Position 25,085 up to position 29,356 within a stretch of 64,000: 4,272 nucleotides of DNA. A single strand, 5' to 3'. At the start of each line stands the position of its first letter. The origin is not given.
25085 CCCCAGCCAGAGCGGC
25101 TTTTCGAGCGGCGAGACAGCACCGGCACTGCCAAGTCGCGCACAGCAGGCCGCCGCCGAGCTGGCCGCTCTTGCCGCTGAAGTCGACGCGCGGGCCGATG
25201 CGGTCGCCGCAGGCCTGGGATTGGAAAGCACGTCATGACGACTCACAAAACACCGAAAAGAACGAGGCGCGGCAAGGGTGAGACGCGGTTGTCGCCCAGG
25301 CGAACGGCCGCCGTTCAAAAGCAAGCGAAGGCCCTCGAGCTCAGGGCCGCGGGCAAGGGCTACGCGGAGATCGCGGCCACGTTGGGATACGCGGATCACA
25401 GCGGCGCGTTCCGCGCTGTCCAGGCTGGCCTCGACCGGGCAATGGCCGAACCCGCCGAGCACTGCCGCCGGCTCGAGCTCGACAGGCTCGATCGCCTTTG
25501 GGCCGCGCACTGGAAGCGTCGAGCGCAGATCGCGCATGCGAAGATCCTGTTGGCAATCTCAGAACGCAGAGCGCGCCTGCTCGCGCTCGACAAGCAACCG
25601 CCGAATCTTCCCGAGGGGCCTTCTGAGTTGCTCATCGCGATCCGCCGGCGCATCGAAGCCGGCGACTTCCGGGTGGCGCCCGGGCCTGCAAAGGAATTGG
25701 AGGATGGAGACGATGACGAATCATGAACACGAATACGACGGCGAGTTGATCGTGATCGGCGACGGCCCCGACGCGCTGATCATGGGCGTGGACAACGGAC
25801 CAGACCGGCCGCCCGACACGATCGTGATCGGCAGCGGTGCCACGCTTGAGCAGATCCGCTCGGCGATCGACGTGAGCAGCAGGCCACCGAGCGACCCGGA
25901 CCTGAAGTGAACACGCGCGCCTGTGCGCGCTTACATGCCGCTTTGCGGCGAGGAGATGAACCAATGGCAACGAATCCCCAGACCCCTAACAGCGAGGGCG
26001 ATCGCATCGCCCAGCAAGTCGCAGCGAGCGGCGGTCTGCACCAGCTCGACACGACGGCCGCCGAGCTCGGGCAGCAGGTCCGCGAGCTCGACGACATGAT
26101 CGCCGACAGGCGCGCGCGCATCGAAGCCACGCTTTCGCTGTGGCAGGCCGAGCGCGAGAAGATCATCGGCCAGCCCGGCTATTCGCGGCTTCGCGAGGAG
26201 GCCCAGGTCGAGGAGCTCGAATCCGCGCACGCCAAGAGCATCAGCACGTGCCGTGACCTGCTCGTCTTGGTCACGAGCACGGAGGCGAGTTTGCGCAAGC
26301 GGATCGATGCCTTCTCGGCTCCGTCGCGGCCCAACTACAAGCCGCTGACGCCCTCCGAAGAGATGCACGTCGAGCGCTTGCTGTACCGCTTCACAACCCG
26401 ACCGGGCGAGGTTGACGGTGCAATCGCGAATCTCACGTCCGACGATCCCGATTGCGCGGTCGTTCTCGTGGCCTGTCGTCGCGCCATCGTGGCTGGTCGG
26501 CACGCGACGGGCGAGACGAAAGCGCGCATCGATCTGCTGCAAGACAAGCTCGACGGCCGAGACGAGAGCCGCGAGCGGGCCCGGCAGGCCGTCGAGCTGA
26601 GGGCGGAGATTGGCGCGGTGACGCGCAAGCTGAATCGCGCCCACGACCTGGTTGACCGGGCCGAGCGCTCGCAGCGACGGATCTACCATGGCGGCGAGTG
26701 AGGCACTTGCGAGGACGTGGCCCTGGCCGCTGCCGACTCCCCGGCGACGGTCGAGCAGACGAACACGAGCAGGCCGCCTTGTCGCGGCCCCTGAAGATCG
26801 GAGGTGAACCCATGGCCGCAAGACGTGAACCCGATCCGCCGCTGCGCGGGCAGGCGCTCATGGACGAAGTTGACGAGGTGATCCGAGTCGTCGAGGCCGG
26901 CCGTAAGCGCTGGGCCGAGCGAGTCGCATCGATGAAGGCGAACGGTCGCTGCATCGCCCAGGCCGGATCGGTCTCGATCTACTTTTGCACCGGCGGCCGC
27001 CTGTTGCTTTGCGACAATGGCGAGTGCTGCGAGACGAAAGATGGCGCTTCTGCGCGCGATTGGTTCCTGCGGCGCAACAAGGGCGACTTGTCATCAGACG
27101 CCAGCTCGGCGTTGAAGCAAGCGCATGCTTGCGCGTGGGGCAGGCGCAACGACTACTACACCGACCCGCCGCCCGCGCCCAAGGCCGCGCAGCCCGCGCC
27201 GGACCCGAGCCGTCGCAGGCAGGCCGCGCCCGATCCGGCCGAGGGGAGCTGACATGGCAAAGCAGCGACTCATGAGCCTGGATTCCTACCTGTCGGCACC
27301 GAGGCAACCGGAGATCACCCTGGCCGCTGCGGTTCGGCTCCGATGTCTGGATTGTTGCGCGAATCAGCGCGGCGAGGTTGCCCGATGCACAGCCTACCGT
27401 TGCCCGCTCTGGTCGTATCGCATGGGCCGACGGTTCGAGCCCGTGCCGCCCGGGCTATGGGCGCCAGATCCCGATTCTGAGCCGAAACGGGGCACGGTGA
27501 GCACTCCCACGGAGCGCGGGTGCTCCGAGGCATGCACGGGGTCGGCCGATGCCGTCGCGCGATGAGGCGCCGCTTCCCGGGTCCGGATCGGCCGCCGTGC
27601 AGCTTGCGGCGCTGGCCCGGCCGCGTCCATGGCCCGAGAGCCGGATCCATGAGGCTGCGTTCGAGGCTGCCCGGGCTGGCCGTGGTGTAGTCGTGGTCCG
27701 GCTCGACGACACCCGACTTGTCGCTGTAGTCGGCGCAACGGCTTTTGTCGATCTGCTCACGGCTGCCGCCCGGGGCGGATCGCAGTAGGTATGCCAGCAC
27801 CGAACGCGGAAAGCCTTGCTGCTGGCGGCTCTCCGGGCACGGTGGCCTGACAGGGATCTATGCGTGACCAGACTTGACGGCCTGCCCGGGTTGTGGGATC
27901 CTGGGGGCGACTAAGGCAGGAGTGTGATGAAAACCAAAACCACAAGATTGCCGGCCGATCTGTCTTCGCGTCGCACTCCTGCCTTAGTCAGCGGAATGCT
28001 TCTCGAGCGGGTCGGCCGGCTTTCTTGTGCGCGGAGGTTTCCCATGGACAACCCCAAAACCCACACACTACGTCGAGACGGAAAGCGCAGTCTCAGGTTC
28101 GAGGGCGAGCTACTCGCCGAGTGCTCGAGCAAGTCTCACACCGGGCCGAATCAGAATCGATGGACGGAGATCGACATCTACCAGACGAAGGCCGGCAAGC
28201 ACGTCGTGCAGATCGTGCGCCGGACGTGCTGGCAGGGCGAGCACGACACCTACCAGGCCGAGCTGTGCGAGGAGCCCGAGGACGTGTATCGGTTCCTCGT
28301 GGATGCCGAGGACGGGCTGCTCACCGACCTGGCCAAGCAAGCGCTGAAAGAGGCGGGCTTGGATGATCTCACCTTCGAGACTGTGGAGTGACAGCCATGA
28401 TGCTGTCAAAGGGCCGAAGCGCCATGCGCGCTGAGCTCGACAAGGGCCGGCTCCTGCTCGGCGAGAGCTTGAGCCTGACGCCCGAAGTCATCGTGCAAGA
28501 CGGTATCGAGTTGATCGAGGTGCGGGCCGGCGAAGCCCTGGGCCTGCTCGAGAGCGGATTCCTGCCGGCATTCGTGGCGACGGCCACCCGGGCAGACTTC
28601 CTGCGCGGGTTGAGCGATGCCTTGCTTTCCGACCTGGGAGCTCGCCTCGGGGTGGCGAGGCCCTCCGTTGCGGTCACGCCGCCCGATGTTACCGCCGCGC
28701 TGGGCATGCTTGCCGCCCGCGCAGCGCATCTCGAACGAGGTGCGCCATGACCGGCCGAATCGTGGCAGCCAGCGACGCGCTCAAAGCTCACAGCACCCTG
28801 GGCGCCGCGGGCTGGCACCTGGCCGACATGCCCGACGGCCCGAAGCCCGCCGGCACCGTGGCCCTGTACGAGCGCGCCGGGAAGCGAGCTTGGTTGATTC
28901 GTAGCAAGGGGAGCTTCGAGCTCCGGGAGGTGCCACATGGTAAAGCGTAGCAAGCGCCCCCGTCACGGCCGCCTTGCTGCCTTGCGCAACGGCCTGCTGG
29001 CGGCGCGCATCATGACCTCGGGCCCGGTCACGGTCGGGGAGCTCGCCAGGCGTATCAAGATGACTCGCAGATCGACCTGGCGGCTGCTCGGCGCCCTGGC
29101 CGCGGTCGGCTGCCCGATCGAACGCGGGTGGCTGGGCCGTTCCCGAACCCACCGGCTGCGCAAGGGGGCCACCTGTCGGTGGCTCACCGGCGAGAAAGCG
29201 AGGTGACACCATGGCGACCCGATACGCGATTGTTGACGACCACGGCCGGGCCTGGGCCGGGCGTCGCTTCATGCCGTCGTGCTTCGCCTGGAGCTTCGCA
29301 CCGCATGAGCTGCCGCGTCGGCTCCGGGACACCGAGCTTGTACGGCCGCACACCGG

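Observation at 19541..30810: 11.27-kb integrated element with replication and TerS-like genes but no virion genes: a PICI-like satellite in a Myxococcota-type genome?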

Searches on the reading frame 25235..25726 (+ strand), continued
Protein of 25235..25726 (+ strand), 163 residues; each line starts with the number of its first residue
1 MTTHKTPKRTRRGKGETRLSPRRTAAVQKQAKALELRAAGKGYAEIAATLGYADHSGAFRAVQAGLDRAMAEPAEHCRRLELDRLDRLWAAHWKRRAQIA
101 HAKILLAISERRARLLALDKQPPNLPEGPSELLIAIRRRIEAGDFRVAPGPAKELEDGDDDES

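Call 84: search_protein_families(library=phrogs, max_evalue=0.001, proteins=[L007:3354-3887:+, L007:4316-4756:+, L007:4753-6645:+, L007:6996-7310:+, L007:7800-8021:+, L007:7999-8655:+, L007:8652-8990:+, L007:8990-12142:+, L007:12145-12420:+, L007:12588-12974:+])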
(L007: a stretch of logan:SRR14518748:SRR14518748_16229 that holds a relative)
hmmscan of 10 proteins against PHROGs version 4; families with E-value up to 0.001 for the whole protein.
L007:3354-3887:+ (177 aa): 0 families

L007:4316-4756:+ (146 aa): 1 family
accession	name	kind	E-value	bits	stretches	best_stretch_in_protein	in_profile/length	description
phrog_9210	-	unknown function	0.00012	22.8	1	95-136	159-201/204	-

L007:4753-6645:+ (630 aa): 14 families
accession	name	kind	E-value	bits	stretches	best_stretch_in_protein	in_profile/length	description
phrog_239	-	DNA, RNA and nucleotide metabolism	1.2e-26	95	1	85-511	140-568/801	DNA primase/helicase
phrog_6088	-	DNA, RNA and nucleotide metabolism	1.9e-25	90.4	2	8-77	4-74/772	DNA primase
phrog_10729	-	DNA, RNA and nucleotide metabolism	6.5e-24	85.2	2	313-505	390-580/722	DNA polymerase/primase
phrog_3123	-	unknown function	4.3e-15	56.3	1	302-509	321-545/583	-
phrog_906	-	DNA, RNA and nucleotide metabolism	2.5e-11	44.1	1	300-480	507-676/872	DNA polymerase/primase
phrog_47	-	DNA, RNA and nucleotide metabolism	2.6e-09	37.2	1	128-249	216-328/947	DNA primase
phrog_25693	-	unknown function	2.4e-08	34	1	309-510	37-248/405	-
phrog_6012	-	DNA, RNA and nucleotide metabolism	3.7e-07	30.7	1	308-489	132-315/447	DNA helicase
phrog_2597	-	DNA, RNA and nucleotide metabolism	3e-06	27.1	1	317-500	362-544/747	DNA primase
phrog_19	-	DNA, RNA and nucleotide metabolism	1.8e-05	24.8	0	409-505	442-542/621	DnaB-like replicative helicase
phrog_2850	-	unknown function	4.4e-05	23.6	1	296-470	132-307/465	-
phrog_6444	-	DNA, RNA and nucleotide metabolism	8.5e-05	22.5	1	137-254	244-362/577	DNA primase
phrog_243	-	DNA, RNA and nucleotide metabolism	0.00022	21.3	0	421-474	141-195/273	DnaB-like replicative helicase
phrog_1284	-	unknown function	0.00035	21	1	309-456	22-164/306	-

L007:6996-7310:+ (104 aa): 0 families

L007:7800-8021:+ (73 aa): 0 families

L007:7999-8655:+ (218 aa): 0 families

L007:8652-8990:+ (112 aa): 0 families

L007:8990-12142:+ (1050 aa): 0 families

L007:12145-12420:+ (91 aa): 0 families

L007:12588-12974:+ (128 aa): 0 families

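Call 94: search_solved_structures(query=A1, max_evalue=10, show_alignments=2)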
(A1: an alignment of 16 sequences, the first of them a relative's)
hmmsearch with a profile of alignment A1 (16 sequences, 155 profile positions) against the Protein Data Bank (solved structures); distinct sequences matched with E-value up to 10: 8.
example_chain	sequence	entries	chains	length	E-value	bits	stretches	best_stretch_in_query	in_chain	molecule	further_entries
8hno_A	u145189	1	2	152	0.12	15.3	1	16-58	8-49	Archaeal transcription regulator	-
8hnp_A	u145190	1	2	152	0.14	15.2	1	16-58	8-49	Archaeal transcription regulator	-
9sdc_A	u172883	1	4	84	0.47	13.5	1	12-49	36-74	RelI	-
1fse_A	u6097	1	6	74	0.68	13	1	6-58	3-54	GERE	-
4u1d_C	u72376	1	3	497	0.88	12.6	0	105-139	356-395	Eukaryotic translation initiation factor 3 subunit A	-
7ane_e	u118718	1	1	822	1.1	12.2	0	23-73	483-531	uS10m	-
6gsm_o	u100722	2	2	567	1.4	11.9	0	105-139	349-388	Eukaryotic translation initiation factor 3 subunit A,Eukaryotic translation initiation fac | Eukaryotic translation initiation factor 3 subunit A,eIF3a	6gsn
3jap_o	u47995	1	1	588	1.5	11.8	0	105-139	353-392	eIF3a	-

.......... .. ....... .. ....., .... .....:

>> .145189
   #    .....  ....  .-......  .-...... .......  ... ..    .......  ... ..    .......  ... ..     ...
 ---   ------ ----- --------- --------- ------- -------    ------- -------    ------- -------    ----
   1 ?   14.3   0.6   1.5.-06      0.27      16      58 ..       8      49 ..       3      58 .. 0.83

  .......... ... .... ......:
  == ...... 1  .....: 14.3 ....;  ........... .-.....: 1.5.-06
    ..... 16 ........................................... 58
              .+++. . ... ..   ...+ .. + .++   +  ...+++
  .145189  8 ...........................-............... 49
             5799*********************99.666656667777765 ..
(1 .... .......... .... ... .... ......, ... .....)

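Call 95: search_protein_families(library=phrogs, max_evalue=0.001, proteins=[L006:3632-5275:+, L012:6459-8024:+, L011:3592-5589:+, L011:8882-9286:+, L011:9782-10045:+, L011:10042-10491:+, L011:10496-10861:+, L011:11495-12472:+, L010:3316-3861:+, L004:12102-14051:+])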
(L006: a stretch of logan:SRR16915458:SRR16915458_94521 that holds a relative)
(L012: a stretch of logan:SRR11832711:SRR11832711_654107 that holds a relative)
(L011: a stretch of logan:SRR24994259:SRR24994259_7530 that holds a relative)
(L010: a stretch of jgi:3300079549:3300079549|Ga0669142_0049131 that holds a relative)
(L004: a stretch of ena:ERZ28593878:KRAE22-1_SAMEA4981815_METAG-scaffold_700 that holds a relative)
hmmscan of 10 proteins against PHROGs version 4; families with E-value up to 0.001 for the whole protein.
L006:3632-5275:+ (547 aa): 4 families
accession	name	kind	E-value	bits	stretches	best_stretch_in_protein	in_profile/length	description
phrog_2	-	head and packaging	1.5e-25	91.1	1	74-486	270-590/807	terminase large subunit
phrog_979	-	head and packaging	2.9e-23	83.4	1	74-307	158-421/642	terminase large subunit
phrog_9526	-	head and packaging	1.1e-11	45.7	1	73-258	14-198/280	terminase large subunit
phrog_5653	-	head and packaging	3e-06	28.1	0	290-380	2-92/199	terminase large subunit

L012:6459-8024:+ (521 aa): 2 families
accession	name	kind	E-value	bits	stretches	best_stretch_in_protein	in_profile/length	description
phrog_2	-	head and packaging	1.9e-31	110.6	1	26-495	202-600/807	terminase large subunit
phrog_5902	-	unknown function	2.7e-25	90.4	1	37-353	17-324/359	-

L011:3592-5589:+ (665 aa): 1 family
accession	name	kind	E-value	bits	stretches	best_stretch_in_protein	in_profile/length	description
phrog_19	-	DNA, RNA and nucleotide metabolism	9e-08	32.4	1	30-261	156-392/621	DnaB-like replicative helicase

L011:8882-9286:+ (134 aa): 1 family
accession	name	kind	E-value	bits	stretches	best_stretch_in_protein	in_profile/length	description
phrog_3678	-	unknown function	4.7e-08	34.2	1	8-92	11-98/213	-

L011:9782-10045:+ (87 aa): 0 families

L011:10042-10491:+ (149 aa): 1 family
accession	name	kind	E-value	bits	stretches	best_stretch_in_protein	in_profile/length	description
phrog_6401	-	DNA, RNA and nucleotide metabolism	0.0007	20.4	0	95-131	12-48/64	DNA binding protein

L011:10496-10861:+ (121 aa): 0 families

L011:11495-12472:+ (325 aa): 1 family
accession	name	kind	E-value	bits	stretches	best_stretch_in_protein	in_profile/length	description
phrog_30855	-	unknown function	0.00079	20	0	51-104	85-136/186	-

L010:3316-3861:+ (181 aa): 0 families

L004:12102-14051:+ (649 aa): 36 families (the best 25 are shown)
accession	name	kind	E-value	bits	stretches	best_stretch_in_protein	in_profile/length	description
phrog_5073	-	tail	2.1e-85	288.7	5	149-321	250-420/519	tail fiber protein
phrog_6320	-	tail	2.5e-80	272.2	4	406-531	85-213/745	tail fiber protein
phrog_819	-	tail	1.3e-72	246.4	4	19-368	498-849/1024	tail protein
phrog_1806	-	tail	4.4e-50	171.5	4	404-519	112-228/276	collagen like minor tail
phrog_8745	-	tail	1.2e-47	163.1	4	386-520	1378-1496/1803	tail fiber protein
phrog_26246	-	tail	5.5e-45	154.9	5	20-111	113-204/329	tail protein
phrog_29268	-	unknown function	7.4e-43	147.6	3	11-285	258-521/653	-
phrog_18350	-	tail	3e-40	139.5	5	18-118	100-215/253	tail fiber protein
phrog_3420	-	unknown function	3.7e-40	138.3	2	407-632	42-279/929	-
phrog_36982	-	unknown function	1.3e-39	136.8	2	376-634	374-631/944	-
phrog_28263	-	tail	8.2e-39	133.6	3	390-633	569-823/1400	tail fiber protein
phrog_30509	-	tail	1.1e-38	133.8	6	187-376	51-233/254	collagen like minor tail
phrog_366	-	tail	1.6e-35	124.5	3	235-485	182-384/474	tail fiber protein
phrog_26346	-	unknown function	1.8e-29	103.9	5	470-550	193-273/659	-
phrog_38766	-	head and packaging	4.1e-29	102.5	5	11-127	70-186/478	virion structural protein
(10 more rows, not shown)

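Call 98: fold_search(model_id=the predicted structure, library=viral)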
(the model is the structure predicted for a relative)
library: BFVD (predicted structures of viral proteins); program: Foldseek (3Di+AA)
matches with E <= 10: 134; with E <= 0.001: 14
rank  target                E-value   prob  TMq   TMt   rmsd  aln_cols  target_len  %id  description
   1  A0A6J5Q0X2            1.1e-06  1.00  0.36  0.28  16.4       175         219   25  Helix-turn-helix DNA binding domain protein [uncultured Caudovirales phage]
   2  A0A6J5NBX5            1.3e-06  1.00  0.31  0.32  15.7       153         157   29  Uncharacterized protein [uncultured Caudovirales phage]
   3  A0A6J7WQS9            1.7e-06  1.00  0.34  0.32  17.7       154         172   23  Terminase small subunit [uncultured Caudovirales phage]
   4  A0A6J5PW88            2.5e-06  1.00  0.35  0.32  13.2       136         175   33  Terminase small subunit [uncultured Caudovirales phage]
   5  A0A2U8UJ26            2.0e-05  1.00  0.48  0.34  15.6       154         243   27  Helix-turn-helix DNA binding protein [Gordonia phage Jace]
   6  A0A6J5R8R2            2.5e-05  1.00  0.31  0.34  16.0       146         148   24  Uncharacterized protein [uncultured Caudovirales phage]
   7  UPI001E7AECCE         6.4e-05  1.00  0.30  0.31  15.6       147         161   22  (no name look-up for this kind of identifier)
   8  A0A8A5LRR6            1.2e-04  1.00  0.63  0.71   3.1       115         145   34  Uncharacterized protein [Arthrobacter phage Prairie]
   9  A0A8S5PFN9            3.3e-04  1.00  0.56  0.49  11.1       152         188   20  Uncharacterized protein [Siphoviridae sp. ctrEg9]
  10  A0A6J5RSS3            4.2e-04  1.00  0.57  0.48  10.1       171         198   18  Terminase small subunit [uncultured Caudovirales phage]
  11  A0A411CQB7            5.7e-04  1.00  0.55  0.51   6.9       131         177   31  Terminase small subunit [Arthrobacter phage Sonali]
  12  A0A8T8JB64            6.8e-04  1.00  0.29  0.23  19.8       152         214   21  (no name in the UniProt tables at hand)
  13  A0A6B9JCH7            8.1e-04  1.00  0.57  0.55  14.1       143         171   28  (no name in the UniProt tables at hand)
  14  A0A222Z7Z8            8.5e-04  1.00  0.39  0.42   7.3       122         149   29  HTH DNA binding domain protein [Arthrobacter phage Piccoletto]
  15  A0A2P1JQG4            1.0e-03  1.00  0.47  0.43   8.7       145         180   17  (no name in the UniProt tables at hand)
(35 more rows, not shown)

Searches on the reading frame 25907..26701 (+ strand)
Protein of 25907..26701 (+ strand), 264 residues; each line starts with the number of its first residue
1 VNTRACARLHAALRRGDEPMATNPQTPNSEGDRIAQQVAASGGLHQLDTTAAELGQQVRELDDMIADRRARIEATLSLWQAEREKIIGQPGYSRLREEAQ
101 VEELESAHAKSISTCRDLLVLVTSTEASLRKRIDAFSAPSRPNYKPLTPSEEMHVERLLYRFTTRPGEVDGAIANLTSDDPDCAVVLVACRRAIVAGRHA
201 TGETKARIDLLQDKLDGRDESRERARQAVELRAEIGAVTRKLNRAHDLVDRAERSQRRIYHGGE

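Call 9: search_protein_families(library=pfam, max_evalue=0.1, proteins=[window:25907-26701:+])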
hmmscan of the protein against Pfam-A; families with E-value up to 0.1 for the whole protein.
window:25907-26701:+ (264 aa): 2 families
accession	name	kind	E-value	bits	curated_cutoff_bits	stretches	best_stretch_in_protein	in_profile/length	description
PF07989.16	Cnn_1N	-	0.017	15.7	28.5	0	205-254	20-71/74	Centrosomin N-terminal motif 1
PF22456.1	PqqF-like_C_4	-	0.094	13.3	27.5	0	85-163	4-86/100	PQQ synthase PqqF-like, C-terminal lobe domain 4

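Call 11: search_protein_families(library=phrogs, max_evalue=0.1, proteins=[window:25907-26701:+])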
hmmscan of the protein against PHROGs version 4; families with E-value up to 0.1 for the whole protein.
window:25907-26701:+ (264 aa): 1 family
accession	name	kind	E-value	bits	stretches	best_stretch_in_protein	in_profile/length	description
phrog_36857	-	unknown function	0.047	14.8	1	157-259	29-129/139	-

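Call 38: search_protein_families(library=padloc, max_evalue=0.01, proteins=[window:25964-26701:+])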
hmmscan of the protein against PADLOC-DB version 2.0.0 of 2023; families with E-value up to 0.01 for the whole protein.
window:25964-26701:+ (245 aa): 0 families

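Call 45: search_solved_structures(query=window:25964-26701:+, max_evalue=1)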
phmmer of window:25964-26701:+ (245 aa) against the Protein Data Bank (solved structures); distinct sequences matched with E-value up to 1: 0.

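Call 61: search_protein_families(library=ncbifam, max_evalue=0.1, proteins=[window:25964-26701:+])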
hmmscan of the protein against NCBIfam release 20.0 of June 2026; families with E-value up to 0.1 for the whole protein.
window:25964-26701:+ (245 aa): 0 families

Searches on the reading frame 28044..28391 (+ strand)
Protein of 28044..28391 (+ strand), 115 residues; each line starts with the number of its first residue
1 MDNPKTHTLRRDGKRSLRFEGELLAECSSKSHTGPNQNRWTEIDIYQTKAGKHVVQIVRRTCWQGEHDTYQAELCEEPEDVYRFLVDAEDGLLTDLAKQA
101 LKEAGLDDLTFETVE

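Call 38: search_protein_families(library=padloc, max_evalue=0.01, proteins=[window:28044-28391:+])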
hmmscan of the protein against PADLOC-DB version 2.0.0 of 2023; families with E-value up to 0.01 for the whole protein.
window:28044-28391:+ (115 aa): 0 families

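Call 62: search_protein_families(library=ncbifam, max_evalue=0.1, proteins=[window:28044-28391:+])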
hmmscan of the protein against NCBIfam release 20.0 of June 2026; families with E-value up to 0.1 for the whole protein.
window:28044-28391:+ (115 aa): 1 family
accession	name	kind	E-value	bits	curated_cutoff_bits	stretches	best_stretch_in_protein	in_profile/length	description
TIGR04342.1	EXLDI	subfamily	1.4e-05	25.4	32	1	9-70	8-67/124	EXLDI protein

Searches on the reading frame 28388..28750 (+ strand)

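Call 10: search_protein_families(library=pfam, max_evalue=0.1, proteins=[window:28388-28750:+])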
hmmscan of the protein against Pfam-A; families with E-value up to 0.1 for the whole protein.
window:28388-28750:+ (120 aa): 0 families

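Call 12: search_protein_families(library=phrogs, max_evalue=0.1, proteins=[window:28388-28750:+])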
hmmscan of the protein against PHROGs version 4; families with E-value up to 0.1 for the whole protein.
window:28388-28750:+ (120 aa): 1 family
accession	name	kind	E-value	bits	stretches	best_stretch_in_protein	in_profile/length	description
phrog_25287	-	unknown function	0.096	13.6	0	96-113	23-40/51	-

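Call 38: search_protein_families(library=padloc, max_evalue=0.01, proteins=[window:28397-28750:+])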
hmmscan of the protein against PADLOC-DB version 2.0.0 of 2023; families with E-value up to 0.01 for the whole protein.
window:28397-28750:+ (117 aa): 0 families

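Call 62: search_protein_families(library=ncbifam, max_evalue=0.1, proteins=[window:28397-28750:+])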
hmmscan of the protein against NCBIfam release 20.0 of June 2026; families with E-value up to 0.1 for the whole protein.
window:28397-28750:+ (117 aa): 0 families

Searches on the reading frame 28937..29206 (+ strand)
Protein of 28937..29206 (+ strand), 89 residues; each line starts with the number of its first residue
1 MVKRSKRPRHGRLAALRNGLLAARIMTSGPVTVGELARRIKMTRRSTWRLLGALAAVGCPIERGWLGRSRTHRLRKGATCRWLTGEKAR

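Call 10: search_protein_families(library=pfam, max_evalue=0.1, proteins=[window:28937-29206:+])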
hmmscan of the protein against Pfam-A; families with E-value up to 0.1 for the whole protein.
window:28937-29206:+ (89 aa): 4 families
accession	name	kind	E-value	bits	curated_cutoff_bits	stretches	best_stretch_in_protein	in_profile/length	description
PF08279.18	HTH_11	-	0.0002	21.6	25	1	23-62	8-47/55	HTH domain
PF09339.16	HTH_IclR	-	0.0075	16.5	22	1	29-58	17-46/52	IclR helix-turn-helix domain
PF12802.13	MarR_2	-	0.012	16.2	27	1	25-58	14-48/61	MarR family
PF13545.12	HTH_Crp_2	-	0.048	14.1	27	1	29-59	21-51/70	Crp-like helix-turn-helix domain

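Call 12: search_protein_families(library=phrogs, max_evalue=0.1, proteins=[window:28937-29206:+])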
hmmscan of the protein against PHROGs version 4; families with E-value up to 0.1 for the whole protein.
window:28937-29206:+ (89 aa): 3 families
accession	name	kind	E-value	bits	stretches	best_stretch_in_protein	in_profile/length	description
phrog_13105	-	unknown function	0.048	14.2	1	16-78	5-66/239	-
phrog_2193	-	unknown function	0.05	14.8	1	43-57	12-27/51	-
phrog_836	-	transcription regulation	0.058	14.5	1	11-52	79-118/133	late transcriptional activator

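Call 62: search_protein_families(library=ncbifam, max_evalue=0.1, proteins=[window:28937-29206:+])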
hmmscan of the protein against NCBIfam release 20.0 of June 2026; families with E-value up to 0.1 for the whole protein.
window:28937-29206:+ (89 aa): 1 family
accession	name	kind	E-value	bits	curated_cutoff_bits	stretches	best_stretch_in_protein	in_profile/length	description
NF007339.0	PRK09834.1-1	equivalog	0.017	14.4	299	1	12-58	19-66/271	DNA-binding transcriptional regulator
